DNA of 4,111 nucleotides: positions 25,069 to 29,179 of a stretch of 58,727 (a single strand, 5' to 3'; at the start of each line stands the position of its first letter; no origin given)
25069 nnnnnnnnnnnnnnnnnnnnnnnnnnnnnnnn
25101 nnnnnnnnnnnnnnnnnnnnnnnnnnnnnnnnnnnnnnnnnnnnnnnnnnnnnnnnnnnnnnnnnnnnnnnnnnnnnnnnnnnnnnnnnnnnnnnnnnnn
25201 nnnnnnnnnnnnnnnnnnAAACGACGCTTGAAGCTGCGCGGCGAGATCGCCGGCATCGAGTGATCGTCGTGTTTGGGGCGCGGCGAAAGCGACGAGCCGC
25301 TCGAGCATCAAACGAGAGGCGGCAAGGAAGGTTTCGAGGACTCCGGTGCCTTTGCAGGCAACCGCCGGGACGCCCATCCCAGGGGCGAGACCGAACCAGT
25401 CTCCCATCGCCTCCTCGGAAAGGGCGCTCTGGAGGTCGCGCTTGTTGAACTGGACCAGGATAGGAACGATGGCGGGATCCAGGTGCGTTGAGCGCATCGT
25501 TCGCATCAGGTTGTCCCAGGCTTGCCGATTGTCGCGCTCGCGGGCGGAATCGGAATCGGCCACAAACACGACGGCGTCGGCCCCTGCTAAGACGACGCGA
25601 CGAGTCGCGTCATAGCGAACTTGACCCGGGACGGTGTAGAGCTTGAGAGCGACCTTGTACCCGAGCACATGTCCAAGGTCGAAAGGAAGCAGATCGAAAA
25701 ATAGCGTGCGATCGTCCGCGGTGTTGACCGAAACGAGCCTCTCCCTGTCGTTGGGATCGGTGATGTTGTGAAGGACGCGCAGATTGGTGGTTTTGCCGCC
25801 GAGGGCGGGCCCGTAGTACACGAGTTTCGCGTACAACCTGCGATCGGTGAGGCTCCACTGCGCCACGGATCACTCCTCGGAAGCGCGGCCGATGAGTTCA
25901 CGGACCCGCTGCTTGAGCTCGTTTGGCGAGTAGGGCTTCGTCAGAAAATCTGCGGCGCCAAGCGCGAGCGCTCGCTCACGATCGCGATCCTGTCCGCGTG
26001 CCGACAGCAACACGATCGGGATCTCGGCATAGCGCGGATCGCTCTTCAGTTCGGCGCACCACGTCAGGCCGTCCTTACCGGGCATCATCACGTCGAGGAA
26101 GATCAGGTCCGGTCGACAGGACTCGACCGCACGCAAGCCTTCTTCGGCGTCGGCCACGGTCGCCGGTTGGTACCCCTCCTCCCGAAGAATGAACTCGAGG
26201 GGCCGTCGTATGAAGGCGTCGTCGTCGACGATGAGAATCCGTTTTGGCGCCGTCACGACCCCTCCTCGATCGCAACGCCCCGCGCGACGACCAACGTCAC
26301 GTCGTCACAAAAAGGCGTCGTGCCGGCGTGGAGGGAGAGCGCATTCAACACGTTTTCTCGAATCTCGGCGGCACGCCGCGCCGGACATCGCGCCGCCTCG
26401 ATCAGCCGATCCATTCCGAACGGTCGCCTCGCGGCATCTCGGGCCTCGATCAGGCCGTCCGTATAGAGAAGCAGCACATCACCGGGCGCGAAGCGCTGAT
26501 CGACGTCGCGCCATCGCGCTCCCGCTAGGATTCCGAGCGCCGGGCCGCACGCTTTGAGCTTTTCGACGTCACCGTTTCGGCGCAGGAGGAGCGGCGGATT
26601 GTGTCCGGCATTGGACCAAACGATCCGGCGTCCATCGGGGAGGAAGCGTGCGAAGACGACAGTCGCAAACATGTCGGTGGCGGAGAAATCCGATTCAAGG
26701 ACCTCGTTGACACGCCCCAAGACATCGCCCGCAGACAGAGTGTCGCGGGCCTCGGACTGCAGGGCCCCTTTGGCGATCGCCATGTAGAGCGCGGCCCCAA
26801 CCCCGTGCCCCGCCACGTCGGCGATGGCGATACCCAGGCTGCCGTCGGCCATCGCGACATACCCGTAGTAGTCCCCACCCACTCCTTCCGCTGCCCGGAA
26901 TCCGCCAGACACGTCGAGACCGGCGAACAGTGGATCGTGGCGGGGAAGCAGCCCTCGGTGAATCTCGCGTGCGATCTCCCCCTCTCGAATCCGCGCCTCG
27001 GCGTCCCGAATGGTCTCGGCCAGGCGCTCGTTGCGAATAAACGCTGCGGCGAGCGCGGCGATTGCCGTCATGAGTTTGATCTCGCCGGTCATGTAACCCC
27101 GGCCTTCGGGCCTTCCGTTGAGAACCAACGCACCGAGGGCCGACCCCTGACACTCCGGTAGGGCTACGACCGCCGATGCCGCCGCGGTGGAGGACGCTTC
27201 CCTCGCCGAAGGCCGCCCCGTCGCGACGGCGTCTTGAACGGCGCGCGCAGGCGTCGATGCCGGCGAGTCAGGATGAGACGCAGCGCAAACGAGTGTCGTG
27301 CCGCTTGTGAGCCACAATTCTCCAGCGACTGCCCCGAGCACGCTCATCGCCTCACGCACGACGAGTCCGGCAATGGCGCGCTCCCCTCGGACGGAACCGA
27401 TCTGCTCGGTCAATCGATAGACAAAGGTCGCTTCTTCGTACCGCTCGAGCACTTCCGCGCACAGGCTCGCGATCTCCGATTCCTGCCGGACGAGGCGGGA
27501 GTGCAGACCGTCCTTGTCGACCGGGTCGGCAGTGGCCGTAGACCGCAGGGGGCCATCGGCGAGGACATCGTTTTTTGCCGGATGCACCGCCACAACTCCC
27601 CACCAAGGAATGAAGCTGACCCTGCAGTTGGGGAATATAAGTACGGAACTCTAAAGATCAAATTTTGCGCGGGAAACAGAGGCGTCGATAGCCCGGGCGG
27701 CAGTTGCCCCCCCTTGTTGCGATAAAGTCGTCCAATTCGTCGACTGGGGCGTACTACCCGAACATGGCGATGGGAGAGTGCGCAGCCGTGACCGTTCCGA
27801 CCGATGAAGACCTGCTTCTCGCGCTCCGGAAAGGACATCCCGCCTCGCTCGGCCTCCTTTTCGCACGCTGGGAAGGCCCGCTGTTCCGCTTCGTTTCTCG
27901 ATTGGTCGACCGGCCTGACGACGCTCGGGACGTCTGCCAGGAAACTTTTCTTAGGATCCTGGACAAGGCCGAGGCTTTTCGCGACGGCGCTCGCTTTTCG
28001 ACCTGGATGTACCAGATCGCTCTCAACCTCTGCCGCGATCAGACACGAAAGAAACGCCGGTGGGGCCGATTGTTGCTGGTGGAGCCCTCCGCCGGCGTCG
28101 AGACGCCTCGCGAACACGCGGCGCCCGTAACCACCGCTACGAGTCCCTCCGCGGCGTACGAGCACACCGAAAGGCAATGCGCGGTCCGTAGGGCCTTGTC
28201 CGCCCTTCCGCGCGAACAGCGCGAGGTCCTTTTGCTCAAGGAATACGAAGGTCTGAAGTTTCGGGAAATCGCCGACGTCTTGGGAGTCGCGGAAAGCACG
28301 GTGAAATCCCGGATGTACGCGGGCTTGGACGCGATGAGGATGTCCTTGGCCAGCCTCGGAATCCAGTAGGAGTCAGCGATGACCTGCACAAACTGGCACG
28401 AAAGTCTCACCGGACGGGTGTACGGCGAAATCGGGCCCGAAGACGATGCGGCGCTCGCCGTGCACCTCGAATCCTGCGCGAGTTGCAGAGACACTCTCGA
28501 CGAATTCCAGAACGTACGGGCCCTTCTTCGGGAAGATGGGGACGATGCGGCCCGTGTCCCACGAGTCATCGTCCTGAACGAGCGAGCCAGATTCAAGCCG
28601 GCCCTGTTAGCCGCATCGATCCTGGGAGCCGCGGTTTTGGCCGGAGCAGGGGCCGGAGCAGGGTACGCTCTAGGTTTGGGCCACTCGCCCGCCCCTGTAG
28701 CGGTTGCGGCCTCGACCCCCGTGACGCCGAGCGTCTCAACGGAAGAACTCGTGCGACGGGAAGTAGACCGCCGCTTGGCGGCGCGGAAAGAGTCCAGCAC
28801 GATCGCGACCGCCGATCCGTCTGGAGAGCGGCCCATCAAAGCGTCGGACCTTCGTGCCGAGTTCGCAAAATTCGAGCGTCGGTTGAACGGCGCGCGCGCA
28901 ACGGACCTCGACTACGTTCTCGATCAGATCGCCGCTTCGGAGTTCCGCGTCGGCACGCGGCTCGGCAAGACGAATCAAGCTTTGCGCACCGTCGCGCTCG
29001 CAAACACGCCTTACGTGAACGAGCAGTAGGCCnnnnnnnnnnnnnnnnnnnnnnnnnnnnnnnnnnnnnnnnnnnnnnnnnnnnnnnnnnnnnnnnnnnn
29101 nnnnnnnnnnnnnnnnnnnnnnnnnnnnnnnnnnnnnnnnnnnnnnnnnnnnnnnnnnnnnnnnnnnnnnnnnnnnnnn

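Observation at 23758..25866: MglA-type Ras-like GTPase domain fused to a GAF-histidine kinase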

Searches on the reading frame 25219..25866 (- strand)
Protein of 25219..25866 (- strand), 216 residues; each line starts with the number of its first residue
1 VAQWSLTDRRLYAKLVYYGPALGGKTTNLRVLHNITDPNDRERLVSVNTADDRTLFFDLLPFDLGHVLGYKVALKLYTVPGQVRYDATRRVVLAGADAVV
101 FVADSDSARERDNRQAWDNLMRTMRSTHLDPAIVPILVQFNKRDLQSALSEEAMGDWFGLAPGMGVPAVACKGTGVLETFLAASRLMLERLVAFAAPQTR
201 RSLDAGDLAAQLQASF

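Call 5: search_solved_structures(query=window:25219-25866:-, max_evalue=1, show_alignments=3)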
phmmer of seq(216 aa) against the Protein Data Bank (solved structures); distinct sequences matched with E-value up to 1: 89 (the best 60 are shown).
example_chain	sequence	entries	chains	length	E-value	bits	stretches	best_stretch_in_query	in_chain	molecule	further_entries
5ymx_A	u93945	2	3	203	1.3e-43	152.3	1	7-191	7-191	Mutual gliding-motility protein MglA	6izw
6hjh_A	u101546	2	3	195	1.3e-43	152.2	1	7-191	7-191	Mutual gliding-motility protein MglA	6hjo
6h17_A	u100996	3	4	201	1.4e-43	152.2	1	7-191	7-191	Mutual gliding-motility protein MglA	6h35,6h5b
3t12_A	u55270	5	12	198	6.4e-43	150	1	5-192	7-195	Gliding protein mglA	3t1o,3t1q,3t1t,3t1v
2al7_A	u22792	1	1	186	9.3e-05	25.4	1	60-160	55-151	ADP-ribosylation factor-like 10C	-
4ile_A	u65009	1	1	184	0.00018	24.4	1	60-159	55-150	ADP-ribosylation factor-like protein 8A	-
1zd9_A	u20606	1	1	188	0.0002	24.3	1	60-159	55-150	ADP-ribosylation factor-like 10B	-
2h18_A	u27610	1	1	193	0.00021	24.2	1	60-159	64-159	ADP-ribosylation factor-like protein 8A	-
2fmx_A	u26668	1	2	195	0.00054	22.9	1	81-172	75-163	GTP-binding protein SAR1b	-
1f6b_A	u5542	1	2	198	0.00057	22.8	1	81-172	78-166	SAR1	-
8e0a_A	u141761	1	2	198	0.00061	22.7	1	80-171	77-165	GTP-binding protein SAR1b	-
8e0d_A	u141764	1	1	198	0.00062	22.7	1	80-171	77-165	GTP-binding protein SAR1b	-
8jc5_A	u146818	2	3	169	0.00069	22.5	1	60-160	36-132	ADP-ribosylation factor-like protein 8B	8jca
2fa9_A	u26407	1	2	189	0.00082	22.3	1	90-172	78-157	GTP-binding protein SAR1b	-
8e0c_A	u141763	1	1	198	0.0012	21.8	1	87-171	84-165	GTP-binding protein SAR1b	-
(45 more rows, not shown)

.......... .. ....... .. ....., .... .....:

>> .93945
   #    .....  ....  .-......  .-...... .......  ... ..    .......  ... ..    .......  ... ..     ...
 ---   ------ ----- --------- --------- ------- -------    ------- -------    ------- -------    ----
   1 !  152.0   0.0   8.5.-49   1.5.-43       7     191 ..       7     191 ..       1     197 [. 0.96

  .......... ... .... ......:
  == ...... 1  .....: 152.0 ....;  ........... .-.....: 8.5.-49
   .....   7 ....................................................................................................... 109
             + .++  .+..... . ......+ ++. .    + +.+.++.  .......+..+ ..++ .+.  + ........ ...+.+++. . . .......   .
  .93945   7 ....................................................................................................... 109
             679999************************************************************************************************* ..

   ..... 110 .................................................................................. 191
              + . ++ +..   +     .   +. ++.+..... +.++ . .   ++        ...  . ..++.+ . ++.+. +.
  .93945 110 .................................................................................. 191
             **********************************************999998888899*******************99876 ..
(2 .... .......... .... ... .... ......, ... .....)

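Call 6: search_protein_families(library=pfam, proteins=[window:25219-25866:-], max_evalue=10)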
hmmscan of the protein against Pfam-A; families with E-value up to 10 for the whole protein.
seq(216 aa): 5 families
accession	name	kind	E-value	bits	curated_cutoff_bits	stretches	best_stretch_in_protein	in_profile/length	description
PF00025.27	Arf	-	1.7e-05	24.8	22.3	1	69-158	55-140/174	ADP-ribosylation factor family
PF08477.19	Roc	-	0.0037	17.9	27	1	19-132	6-111/119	Ras of Complex, Roc, domain of DAPkinase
PF13676.11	TIR_2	-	0.0085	17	28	1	69-143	24-95/122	TIR domain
PF04670.18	Gtr1_RagA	-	0.051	13.4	22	1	15-145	2-123/232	Gtr1/RagA G protein conserved region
PF00071.28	Ras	-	0.066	13.2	21.6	1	69-147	45-118/162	Ras family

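Call 31: search_protein_representatives(protein=window:25285-25866:-)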
Query: 194 residues. Proteins with E-value up to 0.001 (for the whole library): 5439; up to 1e-10: 3989; up to 1e-30: 1477. The best 150 are listed.
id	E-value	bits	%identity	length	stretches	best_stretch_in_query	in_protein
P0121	7.1e-89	312.7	79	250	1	11-193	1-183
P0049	1.7e-85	301.7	72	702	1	1-193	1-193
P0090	9.9e-78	276.4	67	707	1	1-194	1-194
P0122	1.0e-73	263.3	65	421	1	1-193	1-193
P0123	1.1e-73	263.2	67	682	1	1-192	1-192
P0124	5.8e-72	257.6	63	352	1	1-193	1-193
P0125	8.7e-72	257.0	63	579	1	1-193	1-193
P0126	3.0e-71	255.3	66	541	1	1-192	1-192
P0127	6.9e-69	247.6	60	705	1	1-192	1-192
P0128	2.2e-68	245.9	61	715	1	1-193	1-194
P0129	5.7e-68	244.6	59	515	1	1-193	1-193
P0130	1.6e-67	243.1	55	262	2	1-182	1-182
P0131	1.2e-66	240.2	60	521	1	1-193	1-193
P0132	2.8e-65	235.8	58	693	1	1-191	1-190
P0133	3.1e-63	229.1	59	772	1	1-192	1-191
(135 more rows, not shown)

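Call 52: search_protein_families(library=ncbifam, proteins=[window:25285-25866:-], max_evalue=0.01)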
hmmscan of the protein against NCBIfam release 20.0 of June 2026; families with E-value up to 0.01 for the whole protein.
window:25285-25866:- (194 aa): 1 family
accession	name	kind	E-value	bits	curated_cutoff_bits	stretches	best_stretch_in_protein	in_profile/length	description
TIGR00231.1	small_GTP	domain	0.0001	22.2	42.5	1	69-152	50-131/164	GTP-binding protein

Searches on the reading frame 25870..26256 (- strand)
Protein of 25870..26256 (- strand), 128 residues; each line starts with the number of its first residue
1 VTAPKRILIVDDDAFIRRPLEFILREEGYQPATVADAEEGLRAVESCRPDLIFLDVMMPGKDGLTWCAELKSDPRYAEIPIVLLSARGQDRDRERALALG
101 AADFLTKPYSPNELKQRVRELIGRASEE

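Call 3: search_protein_families(library=pfam, proteins=[window:25870-26256:-], max_evalue=0.01)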
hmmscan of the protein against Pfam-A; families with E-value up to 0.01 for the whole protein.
window:25870-26256:- (128 aa): 1 family
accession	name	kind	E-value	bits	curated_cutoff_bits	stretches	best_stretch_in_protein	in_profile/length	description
PF00072.30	Response_reg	-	9.1e-30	103.5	30.2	1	7-119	1-111/111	Response regulator receiver domain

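Call 4: search_protein_families(library=ncbifam, proteins=[window:25870-26256:-], max_evalue=0.01)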
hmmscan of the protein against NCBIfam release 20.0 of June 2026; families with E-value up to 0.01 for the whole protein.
window:25870-26256:- (128 aa): 105 families (the best 25 are shown)
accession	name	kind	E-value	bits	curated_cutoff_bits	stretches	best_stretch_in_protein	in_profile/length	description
TIGR02154.1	PhoB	equivalog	2.2e-33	115.5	296.2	1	5-127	3-125/226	phosphate regulon transcriptional regulator PhoB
NF045944.1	ResRegRpaBCyano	equivalog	2.3e-31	108.9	330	1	8-126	1-116/229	response regulator transcription factor RpaB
NF007005.1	PRK09468.1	equivalog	4.1e-29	101.7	331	1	5-127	4-124/237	osmolarity response regulator transcription factor OmpR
NF007546.0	PRK10161.1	equivalog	2e-28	99.5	471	1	5-126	3-124/229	phosphate response regulator transcription factor PhoB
NF040689.1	MtrAB_MtrA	equivalog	1.6e-27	96.3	300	1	7-124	1-115/219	MtrAB system response regulator MtrA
NF007135.0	PRK09581.1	equivalog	2.3e-27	96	474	1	6-122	4-120/457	PleD family two-component system response regulator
NF040534.1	resp_reg_YycF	equivalog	1.6e-26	93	340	1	5-125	1-118/231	response regulator YycF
NF053854.1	RespRegPhoBBctds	equivalog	4.9e-26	91.5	270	1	7-126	1-119/225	two-component system response regulator PhoB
NF041733.1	resp_reg_CseB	equivalog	1.5e-25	90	350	1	6-126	2-119/228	two-component system response regulator CseB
NF007982.1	PRK10710.1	equivalog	4.4e-25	88.6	380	1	5-126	8-126/235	envelope stress response regulator BaeR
NF008296.0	PRK11083.1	equivalog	1.1e-24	87.1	273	1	5-126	4-122/228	two-component system response regulator CreB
NF033120.0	vanR_FM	exception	4.9e-22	78.7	460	1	7-123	6-119/231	vancomycin resistance response regulator transcription factor, VanR-F/VanR-M family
NF033117.2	vanR_ACDEGLN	exception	7.7e-22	78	350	1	7-122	1-113/226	VanR-ABDEGLN family response regulator transcription factor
NF007928.2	PRK10643.1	equivalog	3e-21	76.1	330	1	6-126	2-120/216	two-component system response regulator PmrA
NF051850.1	RespRegRprY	equivalog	1.2e-20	73.9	370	1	5-124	5-122/234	response regulator transcription factor RprY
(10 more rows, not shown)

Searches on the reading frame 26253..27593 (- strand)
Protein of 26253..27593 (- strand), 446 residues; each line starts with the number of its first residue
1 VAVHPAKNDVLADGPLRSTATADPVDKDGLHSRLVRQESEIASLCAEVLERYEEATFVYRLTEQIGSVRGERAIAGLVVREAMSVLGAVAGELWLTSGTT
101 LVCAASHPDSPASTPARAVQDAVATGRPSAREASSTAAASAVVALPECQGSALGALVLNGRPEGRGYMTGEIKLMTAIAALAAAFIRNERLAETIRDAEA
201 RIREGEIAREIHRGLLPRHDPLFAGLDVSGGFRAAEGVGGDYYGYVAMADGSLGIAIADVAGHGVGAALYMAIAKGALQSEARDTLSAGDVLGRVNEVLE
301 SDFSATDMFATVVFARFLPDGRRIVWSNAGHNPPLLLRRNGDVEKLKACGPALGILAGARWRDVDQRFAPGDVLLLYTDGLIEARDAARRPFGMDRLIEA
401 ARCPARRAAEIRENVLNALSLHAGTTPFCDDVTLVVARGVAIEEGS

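Call 3: search_protein_families(library=pfam, proteins=[window:26253-27593:-], max_evalue=0.01)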
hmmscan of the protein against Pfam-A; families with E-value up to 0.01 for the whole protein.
window:26253-27593:- (446 aa): 1 family
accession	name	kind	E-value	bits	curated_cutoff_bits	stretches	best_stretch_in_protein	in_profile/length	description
PF07228.17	SpoIIE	-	2e-49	168.6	25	1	250-438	2-190/192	Stage II sporulation protein E (SpoIIE)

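Call 4: search_protein_families(library=ncbifam, proteins=[window:26253-27593:-], max_evalue=0.01)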
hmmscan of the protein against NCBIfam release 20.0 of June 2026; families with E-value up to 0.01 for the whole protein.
window:26253-27593:- (446 aa): 2 families
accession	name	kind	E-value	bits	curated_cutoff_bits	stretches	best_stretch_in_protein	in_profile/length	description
NF038263.1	prot_phos_SiaA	equivalog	3.8e-11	42.2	700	1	233-436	444-654/658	biofilm regulation protein phosphatase SiaA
TIGR02865.1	spore_II_E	equivalog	8.3e-11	40.7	490.8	1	234-438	562-762/764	stage II sporulation protein E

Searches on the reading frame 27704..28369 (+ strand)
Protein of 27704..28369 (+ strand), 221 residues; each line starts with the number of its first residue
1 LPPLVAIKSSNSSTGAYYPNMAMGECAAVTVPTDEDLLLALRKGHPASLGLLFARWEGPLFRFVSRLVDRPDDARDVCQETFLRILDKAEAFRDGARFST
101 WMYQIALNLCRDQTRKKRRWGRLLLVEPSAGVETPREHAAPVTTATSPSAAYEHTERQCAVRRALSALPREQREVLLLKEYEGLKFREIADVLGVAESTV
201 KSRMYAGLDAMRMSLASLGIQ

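Call 19: search_protein_families(library=pfam, proteins=[window:27704-28369:+], max_evalue=0.01)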
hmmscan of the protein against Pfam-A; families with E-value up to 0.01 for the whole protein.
window:27704-28369:+ (221 aa): 6 families
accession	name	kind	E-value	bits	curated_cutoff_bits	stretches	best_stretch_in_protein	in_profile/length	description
PF08281.18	Sigma70_r4_2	-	1.4e-16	60.3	25.7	1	161-210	4-53/54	Sigma-70, region 4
PF04542.20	Sigma70_r2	-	6.9e-16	58.2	24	1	52-119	1-70/71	Sigma-70 region 2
PF04545.22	Sigma70_r4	-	4.4e-10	39.4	24.1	1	164-212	1-49/50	Sigma-70, region 4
PF07638.17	Sigma70_ECF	-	0.00043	20.7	21.1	1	102-203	83-171/185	ECF sigma factor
PF13384.12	HTH_23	-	0.00054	20.1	24.6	1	174-201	7-35/50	Homeodomain-like domain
PF13404.12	HTH_AsnC-type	-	0.008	16.4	27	0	185-204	19-38/42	AsnC-type helix-turn-helix domain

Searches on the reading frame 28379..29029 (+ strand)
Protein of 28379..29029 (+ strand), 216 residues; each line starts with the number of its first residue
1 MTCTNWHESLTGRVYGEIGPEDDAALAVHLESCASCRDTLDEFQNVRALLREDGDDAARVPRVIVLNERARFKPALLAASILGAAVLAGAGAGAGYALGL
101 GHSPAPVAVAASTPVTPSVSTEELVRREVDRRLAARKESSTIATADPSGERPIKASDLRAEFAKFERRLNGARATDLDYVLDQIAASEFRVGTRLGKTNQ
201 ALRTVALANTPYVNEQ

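Call 19: search_protein_families(library=pfam, proteins=[window:28379-29029:+], max_evalue=0.01)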
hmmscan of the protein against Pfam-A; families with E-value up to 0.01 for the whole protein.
window:28379-29029:+ (216 aa): 1 family
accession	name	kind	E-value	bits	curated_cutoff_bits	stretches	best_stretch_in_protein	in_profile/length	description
PF13490.11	zf-HC2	-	2.4e-06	28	22.2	1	3-37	1-35/35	Putative zinc-finger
